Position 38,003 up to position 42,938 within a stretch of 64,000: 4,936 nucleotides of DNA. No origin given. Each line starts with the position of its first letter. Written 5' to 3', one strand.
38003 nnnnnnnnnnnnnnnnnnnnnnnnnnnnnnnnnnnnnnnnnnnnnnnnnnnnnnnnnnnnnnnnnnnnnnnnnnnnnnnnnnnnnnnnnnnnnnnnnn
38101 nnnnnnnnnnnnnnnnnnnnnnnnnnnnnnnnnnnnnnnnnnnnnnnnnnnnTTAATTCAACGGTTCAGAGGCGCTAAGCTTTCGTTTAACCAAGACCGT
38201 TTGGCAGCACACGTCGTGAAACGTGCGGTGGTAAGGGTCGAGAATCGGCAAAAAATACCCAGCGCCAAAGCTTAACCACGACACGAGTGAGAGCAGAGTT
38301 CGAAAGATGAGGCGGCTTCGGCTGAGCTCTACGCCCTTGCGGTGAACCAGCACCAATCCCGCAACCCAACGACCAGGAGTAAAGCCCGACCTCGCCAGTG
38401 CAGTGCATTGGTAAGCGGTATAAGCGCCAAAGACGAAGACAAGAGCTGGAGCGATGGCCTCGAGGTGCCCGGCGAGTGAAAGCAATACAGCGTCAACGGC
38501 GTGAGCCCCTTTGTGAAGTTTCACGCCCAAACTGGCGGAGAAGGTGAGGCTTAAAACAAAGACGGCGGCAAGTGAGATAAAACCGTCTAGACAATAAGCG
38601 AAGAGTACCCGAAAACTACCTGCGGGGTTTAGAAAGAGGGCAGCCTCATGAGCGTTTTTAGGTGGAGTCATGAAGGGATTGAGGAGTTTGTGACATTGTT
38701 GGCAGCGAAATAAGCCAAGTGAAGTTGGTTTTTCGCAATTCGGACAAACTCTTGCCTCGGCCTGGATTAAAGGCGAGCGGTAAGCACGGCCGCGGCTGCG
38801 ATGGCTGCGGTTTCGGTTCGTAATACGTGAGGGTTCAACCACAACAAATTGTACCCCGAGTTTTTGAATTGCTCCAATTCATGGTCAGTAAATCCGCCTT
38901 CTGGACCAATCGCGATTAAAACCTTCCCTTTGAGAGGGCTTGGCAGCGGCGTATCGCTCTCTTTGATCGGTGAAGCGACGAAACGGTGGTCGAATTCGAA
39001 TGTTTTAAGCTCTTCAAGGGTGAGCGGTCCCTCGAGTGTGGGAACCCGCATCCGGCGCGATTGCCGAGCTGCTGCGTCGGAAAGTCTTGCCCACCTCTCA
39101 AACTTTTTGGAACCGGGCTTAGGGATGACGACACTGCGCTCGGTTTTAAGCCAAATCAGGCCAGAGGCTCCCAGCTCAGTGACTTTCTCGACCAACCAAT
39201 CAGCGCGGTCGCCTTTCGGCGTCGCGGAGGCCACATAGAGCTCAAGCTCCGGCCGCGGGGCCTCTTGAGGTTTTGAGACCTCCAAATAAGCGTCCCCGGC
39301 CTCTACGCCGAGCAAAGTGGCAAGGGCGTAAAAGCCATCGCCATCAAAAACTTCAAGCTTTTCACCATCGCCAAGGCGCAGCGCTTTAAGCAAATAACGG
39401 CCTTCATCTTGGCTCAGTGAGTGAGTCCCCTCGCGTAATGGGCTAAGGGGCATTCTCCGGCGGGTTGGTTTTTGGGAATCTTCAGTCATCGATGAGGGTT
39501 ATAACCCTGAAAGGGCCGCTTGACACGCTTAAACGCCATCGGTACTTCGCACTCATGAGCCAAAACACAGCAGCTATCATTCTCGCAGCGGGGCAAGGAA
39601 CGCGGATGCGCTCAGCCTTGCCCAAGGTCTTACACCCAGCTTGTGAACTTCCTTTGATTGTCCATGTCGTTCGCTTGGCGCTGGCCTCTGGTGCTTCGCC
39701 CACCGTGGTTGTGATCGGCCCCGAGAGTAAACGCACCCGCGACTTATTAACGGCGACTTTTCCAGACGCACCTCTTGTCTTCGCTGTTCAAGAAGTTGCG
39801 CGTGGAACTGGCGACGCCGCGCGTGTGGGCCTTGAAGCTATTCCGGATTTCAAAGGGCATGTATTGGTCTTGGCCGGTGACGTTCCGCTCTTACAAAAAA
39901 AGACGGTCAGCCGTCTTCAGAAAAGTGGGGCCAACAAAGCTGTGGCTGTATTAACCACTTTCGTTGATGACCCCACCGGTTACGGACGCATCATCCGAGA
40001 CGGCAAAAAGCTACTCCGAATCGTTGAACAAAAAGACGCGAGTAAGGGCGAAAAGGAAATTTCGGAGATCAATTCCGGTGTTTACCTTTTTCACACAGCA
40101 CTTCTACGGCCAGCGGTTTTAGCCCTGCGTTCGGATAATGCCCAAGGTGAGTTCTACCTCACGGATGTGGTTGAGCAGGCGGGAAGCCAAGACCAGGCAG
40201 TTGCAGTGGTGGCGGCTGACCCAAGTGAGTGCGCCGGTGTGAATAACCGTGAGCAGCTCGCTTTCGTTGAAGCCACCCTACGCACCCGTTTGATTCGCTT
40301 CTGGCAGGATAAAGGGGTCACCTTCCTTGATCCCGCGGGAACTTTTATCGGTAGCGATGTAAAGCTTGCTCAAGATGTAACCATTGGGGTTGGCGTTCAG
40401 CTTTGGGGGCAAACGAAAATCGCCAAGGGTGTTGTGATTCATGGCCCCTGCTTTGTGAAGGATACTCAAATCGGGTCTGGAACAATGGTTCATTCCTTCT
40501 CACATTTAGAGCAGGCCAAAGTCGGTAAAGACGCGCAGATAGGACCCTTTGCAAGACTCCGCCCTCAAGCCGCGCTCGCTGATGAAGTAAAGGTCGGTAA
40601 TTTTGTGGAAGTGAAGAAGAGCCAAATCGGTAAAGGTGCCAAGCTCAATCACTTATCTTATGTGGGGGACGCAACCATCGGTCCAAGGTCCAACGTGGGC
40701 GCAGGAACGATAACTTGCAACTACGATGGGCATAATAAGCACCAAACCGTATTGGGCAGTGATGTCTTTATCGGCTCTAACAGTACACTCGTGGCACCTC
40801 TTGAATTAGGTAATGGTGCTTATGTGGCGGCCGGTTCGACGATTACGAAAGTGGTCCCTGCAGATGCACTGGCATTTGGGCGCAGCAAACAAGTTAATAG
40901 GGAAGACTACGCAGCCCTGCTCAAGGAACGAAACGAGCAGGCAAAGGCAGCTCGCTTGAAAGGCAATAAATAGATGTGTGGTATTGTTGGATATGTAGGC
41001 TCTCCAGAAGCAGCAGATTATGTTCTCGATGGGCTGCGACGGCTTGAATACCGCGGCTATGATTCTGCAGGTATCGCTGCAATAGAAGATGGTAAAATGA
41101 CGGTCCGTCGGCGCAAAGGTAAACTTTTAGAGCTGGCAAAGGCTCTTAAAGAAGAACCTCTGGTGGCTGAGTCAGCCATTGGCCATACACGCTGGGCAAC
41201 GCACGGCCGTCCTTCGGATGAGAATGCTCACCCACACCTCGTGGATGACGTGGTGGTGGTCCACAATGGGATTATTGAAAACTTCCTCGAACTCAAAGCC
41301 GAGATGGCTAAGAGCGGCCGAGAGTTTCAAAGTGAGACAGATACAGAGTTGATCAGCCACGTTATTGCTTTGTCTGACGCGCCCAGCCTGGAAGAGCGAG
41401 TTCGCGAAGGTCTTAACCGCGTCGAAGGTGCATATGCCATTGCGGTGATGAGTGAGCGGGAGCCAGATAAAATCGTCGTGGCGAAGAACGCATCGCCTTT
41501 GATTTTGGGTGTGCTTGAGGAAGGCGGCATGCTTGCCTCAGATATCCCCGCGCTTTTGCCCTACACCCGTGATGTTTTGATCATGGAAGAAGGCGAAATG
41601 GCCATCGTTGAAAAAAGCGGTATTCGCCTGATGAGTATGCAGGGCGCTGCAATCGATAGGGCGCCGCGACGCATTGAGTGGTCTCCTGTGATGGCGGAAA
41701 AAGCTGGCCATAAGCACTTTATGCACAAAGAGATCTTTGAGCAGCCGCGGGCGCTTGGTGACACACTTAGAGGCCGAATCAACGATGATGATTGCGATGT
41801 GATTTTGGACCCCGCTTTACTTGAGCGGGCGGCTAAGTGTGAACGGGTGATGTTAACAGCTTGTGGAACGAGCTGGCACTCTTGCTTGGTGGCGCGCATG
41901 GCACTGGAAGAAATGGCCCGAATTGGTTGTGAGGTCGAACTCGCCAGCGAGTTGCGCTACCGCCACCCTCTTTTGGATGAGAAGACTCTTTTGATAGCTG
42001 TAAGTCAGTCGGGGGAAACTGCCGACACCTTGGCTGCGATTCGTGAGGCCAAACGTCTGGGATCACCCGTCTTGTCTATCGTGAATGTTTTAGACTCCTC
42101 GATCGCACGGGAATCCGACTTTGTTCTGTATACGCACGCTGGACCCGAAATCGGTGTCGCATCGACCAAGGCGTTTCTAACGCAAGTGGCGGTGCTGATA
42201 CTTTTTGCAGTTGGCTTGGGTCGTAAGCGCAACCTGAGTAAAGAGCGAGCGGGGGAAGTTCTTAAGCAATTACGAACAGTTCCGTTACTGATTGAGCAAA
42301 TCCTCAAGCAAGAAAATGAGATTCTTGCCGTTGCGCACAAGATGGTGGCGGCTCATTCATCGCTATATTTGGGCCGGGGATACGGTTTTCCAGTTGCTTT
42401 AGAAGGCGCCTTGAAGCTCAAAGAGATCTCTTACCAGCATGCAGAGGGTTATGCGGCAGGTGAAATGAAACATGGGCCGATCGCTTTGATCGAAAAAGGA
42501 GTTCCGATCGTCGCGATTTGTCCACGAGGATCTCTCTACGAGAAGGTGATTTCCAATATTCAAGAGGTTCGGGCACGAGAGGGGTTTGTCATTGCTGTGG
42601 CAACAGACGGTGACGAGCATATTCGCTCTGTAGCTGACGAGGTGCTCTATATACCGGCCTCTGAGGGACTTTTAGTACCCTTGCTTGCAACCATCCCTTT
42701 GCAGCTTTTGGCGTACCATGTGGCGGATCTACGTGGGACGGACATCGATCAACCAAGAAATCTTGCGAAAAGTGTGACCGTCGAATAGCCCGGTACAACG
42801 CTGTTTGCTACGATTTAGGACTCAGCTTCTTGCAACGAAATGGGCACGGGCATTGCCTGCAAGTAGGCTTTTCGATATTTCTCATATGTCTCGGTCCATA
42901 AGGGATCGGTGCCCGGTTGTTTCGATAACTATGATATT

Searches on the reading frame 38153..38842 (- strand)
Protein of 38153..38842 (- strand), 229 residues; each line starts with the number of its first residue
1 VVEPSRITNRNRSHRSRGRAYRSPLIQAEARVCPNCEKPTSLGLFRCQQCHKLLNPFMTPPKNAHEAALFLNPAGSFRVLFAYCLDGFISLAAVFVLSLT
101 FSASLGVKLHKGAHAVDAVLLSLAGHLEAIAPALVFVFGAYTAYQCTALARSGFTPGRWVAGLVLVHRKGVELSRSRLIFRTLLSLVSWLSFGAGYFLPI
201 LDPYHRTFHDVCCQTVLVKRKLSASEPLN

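Call 50: search_protein_families(library=pfam, proteins=[window:38153-38842:-], max_evalue=0.00001)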
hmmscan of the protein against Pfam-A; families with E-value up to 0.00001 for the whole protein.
window:38153-38842:- (229 aa): 1 family
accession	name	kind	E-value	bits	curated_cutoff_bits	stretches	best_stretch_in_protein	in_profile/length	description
PF06271.18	RDD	-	2e-12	48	24.1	1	78-212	6-135/137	RDD family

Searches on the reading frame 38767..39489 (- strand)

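Call 50: search_protein_families(library=pfam, proteins=[window:38767-39489:-], max_evalue=0.00001)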
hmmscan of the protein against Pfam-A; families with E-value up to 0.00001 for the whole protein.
window:38767-39489:- (240 aa): 2 families
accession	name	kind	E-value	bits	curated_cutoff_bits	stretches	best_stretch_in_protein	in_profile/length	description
PF04452.19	Methyltrans_RNA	-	2.5e-40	138.2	23.9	1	81-236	4-164/165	RNA methyltransferase domain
PF20260.4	PUA_4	-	1.2e-07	32.1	23.9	1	26-71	2-47/48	RNA methyltransferase PUA domain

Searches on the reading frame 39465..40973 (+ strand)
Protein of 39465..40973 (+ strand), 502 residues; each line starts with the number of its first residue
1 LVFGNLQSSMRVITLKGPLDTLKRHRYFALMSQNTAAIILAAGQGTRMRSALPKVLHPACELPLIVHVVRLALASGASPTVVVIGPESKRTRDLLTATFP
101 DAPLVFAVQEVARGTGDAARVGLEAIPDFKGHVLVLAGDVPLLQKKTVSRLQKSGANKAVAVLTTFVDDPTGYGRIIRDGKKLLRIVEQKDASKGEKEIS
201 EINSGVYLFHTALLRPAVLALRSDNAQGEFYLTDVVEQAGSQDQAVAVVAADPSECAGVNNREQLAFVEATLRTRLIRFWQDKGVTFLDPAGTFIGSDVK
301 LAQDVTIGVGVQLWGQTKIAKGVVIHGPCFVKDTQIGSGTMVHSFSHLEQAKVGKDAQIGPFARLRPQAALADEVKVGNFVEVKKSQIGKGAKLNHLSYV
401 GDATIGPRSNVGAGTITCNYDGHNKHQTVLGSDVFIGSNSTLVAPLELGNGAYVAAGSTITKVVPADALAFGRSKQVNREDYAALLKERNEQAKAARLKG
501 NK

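Call 50: search_protein_families(library=pfam, proteins=[window:39465-40973:+], max_evalue=0.00001)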
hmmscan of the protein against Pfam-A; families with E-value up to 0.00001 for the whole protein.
window:39465-40973:+ (502 aa): 6 families
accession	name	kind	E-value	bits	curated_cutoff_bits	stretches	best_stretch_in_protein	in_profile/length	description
PF00132.30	Hexapep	-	7.9e-28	95.4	27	1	428-462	2-36/36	Bacterial transferase hexapeptide (six repeats)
PF12804.13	NTP_transf_3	-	6.2e-18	65.9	27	1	37-205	1-128/160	MobA-like NTP transferase domain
PF00483.29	NTP_transferase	-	3.9e-17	63.1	21.2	1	37-282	2-228/245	Nucleotidyl transferase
PF25084.1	LbH_EIF2B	-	3.7e-10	40.2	54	1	323-402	10-89/105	EIF2B subunit epsilon LbH domain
PF01128.25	IspD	-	4.1e-09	37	27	1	36-169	2-132/221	2-C-methyl-D-erythritol 4-phosphate cytidylyltransferase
PF14602.12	Hexapep_2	-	1.7e-06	28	27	1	428-462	2-34/34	Hexapeptide repeat of succinyl-transferase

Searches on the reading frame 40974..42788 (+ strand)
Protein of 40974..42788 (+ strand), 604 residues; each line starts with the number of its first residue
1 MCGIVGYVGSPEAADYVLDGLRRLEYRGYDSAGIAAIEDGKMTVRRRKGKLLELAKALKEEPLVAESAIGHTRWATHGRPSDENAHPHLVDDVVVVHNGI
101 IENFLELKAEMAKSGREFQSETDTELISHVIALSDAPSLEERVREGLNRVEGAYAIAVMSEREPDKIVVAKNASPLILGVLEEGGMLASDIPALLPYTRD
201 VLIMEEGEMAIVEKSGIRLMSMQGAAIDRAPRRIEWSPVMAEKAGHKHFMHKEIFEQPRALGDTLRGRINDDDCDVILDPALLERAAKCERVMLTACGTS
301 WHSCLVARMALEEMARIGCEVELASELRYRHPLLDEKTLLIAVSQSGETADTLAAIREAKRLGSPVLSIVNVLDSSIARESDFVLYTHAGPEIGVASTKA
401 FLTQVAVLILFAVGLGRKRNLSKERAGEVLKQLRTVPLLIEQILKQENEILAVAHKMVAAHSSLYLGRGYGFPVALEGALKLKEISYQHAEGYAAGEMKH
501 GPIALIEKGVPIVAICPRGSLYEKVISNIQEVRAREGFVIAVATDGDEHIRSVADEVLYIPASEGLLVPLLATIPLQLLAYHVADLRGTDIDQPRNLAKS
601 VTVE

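Call 50: search_protein_families(library=pfam, proteins=[window:40974-42788:+], max_evalue=0.00001)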
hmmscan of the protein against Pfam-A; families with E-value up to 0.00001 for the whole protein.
window:40974-42788:+ (604 aa): 3 families
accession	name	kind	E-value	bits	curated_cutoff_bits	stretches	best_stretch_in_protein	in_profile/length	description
PF01380.27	SIS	-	2.7e-56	189.4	25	2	287-413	3-130/131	SIS domain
PF13522.11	GATase_6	-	4.3e-20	72.5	27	1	66-189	11-129/130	Glutamine amidotransferase domain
PF13537.11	GATase_7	-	8.4e-14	52.1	25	1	86-195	14-122/123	Glutamine amidotransferase domain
